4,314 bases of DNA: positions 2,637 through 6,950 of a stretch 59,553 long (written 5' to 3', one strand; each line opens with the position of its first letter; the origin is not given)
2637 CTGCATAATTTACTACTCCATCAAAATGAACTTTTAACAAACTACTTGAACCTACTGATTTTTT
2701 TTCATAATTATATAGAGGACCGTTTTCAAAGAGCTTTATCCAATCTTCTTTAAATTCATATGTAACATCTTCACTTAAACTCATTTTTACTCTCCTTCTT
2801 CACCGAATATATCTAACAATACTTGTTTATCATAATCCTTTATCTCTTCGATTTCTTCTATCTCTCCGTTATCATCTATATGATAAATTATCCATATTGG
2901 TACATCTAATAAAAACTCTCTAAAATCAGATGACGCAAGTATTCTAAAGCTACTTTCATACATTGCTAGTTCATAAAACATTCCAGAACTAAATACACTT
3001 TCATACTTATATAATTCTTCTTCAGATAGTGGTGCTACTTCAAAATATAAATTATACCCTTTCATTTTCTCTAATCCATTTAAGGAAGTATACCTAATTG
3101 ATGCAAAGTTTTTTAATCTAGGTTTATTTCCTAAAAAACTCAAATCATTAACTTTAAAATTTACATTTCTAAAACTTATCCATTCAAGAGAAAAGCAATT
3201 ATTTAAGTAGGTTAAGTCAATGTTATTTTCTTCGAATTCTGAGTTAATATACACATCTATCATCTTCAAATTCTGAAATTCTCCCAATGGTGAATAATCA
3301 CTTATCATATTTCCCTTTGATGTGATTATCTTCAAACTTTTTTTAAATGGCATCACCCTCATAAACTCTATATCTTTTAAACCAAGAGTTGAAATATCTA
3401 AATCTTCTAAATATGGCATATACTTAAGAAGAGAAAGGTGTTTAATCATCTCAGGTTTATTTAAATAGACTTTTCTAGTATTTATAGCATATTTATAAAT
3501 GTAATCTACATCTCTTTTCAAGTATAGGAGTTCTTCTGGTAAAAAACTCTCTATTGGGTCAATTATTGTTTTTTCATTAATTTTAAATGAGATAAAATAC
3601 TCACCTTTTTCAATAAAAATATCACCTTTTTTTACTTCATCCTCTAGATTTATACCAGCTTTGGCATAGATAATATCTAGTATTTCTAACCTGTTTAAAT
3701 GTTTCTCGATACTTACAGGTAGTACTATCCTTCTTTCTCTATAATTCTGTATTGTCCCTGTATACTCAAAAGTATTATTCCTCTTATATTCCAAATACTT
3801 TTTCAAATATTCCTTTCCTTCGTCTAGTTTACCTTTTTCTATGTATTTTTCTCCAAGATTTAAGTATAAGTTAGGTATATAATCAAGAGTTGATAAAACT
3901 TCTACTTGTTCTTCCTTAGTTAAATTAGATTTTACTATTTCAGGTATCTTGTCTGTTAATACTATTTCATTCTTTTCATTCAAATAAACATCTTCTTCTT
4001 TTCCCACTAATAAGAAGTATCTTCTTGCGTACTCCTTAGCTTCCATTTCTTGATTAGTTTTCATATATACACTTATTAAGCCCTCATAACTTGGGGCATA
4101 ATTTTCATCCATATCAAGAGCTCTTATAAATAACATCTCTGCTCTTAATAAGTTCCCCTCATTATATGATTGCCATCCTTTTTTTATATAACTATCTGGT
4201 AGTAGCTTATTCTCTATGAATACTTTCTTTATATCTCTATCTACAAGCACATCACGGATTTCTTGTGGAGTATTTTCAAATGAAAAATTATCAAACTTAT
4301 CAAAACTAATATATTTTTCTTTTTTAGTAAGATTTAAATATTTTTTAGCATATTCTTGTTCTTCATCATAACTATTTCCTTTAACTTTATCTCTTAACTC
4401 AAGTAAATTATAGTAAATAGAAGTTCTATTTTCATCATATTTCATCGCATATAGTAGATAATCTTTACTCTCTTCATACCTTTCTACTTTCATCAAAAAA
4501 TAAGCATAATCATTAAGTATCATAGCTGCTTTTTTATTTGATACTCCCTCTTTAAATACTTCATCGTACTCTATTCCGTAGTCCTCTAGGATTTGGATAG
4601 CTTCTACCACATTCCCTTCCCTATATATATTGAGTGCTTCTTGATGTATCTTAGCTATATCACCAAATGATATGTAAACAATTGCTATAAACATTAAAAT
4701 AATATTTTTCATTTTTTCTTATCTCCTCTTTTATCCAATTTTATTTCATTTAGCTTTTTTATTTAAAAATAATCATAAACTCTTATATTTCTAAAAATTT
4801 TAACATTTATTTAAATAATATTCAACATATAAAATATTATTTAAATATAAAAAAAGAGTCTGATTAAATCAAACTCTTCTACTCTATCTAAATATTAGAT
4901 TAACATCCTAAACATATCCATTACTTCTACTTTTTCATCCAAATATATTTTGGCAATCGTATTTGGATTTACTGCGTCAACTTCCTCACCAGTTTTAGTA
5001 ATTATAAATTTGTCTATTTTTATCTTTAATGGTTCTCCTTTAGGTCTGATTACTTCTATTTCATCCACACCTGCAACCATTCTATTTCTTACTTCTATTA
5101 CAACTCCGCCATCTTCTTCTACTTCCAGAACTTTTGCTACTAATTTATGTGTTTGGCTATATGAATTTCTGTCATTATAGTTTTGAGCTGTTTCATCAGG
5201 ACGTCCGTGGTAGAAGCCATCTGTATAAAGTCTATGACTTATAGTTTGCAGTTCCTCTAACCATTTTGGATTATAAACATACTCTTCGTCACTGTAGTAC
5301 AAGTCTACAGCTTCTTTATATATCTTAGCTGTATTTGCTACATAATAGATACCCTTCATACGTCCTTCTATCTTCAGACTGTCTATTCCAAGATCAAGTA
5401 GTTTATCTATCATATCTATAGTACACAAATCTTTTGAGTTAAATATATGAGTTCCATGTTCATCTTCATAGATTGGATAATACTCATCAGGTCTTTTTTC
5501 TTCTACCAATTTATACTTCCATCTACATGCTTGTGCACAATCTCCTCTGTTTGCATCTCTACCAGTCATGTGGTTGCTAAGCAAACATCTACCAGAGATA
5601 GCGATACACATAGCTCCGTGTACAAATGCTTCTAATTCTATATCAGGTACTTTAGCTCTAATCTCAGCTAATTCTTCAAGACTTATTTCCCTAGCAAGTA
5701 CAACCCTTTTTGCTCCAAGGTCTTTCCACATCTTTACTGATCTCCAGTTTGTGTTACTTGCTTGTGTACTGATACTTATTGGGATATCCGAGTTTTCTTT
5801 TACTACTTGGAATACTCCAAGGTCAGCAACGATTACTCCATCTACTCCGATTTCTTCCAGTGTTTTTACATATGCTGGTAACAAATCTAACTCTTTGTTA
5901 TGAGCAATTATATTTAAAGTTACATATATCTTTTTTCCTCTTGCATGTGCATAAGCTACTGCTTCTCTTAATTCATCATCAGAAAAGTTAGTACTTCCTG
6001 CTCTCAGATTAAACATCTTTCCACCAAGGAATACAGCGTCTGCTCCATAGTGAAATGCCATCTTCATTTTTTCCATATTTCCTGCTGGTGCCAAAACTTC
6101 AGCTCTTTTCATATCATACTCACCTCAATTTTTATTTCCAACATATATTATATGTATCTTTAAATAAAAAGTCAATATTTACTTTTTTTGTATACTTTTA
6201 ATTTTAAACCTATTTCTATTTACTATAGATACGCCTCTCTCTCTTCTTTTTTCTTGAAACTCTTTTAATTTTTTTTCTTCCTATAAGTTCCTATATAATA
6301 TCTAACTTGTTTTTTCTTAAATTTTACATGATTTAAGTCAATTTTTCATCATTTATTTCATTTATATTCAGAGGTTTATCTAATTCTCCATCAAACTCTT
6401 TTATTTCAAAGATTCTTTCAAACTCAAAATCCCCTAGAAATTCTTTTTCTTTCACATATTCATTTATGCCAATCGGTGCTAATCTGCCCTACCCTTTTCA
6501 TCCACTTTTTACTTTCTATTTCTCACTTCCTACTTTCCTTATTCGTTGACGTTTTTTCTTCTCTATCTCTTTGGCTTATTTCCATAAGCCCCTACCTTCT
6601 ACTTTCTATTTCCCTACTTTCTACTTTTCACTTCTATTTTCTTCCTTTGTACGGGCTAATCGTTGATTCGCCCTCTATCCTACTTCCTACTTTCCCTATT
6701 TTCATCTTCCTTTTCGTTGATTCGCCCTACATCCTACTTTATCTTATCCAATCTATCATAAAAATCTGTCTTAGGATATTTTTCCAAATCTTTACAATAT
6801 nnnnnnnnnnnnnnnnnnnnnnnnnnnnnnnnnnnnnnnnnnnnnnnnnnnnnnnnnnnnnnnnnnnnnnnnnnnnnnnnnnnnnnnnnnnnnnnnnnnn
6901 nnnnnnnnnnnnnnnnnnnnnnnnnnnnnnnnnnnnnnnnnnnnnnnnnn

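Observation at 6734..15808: Nine-gene translationally coupled cluster mixing isoprenoid, sphingoid-type and radical chemistry; candidate undescribed lipid or metabolite pathway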

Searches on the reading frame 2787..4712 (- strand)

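Call 38: search_protein_families(library=pfam, proteins=[window:2787-4712:-], max_evalue=0.00001)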
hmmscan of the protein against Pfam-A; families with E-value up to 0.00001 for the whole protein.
window:2787-4712:- (641 aa): 1 family
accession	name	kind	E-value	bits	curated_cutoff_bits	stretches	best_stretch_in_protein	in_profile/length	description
PF14559.12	TPR_19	-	7.5e-07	29.8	25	0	280-313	25-58/68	Tetratricopeptide repeat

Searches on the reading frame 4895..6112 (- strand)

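Call 38: search_protein_families(library=pfam, proteins=[window:4895-6112:-], max_evalue=0.00001)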
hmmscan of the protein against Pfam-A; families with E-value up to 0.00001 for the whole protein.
window:4895-6112:- (405 aa): 2 families
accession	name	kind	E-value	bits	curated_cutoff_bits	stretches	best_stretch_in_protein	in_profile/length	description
PF01136.24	Peptidase_U32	-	4.2e-99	331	22.4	1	76-306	2-232/233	Peptidase family U32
PF16325.11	Peptidase_U32_C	-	1.8e-15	57.2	28.2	1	321-402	2-83/83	Peptidase family U32 C-terminal domain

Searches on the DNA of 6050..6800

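Call 71: search_rna_families(source=window, start=6050, end=6800, threshold=evalue, max_evalue=1)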
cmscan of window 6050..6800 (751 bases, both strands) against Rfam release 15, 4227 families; matches with E-value up to 1: 0.
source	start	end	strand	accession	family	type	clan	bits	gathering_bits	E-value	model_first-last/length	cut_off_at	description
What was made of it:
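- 6113..6733 (-): Non-coding tail of 621 nt between the rSAM stop and the U32 peptidase gene. It is purine-rich on the sense strand, carries degenerate GTAGGA-type repeats, and has no terminator. It is probably part of the inserted segment; its function is unknown. No Rfam match at E<=1 (call 71).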
